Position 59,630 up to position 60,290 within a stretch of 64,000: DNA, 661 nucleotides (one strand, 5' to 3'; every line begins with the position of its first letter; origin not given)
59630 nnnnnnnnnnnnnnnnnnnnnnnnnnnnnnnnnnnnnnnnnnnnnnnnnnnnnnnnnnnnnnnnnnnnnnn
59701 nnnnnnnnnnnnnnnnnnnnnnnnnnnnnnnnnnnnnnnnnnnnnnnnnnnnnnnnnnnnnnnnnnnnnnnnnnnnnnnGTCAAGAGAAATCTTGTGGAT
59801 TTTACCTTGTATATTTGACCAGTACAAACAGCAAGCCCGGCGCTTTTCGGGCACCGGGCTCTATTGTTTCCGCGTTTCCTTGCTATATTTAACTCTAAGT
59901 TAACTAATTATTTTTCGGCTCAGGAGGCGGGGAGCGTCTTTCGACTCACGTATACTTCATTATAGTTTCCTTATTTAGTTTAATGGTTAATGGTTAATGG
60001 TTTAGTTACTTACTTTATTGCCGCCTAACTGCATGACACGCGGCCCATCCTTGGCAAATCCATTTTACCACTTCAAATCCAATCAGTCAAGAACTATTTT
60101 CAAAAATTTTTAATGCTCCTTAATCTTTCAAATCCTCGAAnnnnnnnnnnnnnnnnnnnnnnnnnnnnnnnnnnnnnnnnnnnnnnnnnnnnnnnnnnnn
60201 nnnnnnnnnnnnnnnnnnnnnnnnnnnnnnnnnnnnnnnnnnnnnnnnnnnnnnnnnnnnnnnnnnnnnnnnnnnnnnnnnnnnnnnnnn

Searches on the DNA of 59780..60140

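Call 12: search_rna_families(source=window, start=59780, end=60140, threshold=evalue, max_evalue=10)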
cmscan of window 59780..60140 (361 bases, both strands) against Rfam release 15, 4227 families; matches with E-value up to 10: 3.
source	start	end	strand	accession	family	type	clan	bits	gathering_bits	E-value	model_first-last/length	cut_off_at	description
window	59780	59854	-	RF04184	BTnc060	Gene; sRNA;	-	16.4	228.9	3.2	1-75/213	3'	Bacteroides sRNA BTnc060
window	59958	60031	-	RF03084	DUF2815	Gene; sRNA;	-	15.1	41.2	4.7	1-62/62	no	DUF2815 RNA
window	59827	59930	-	RF00506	Thr_leader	Cis-reg; leader;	-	14.3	55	3.8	1-118/118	no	Threonine operon leader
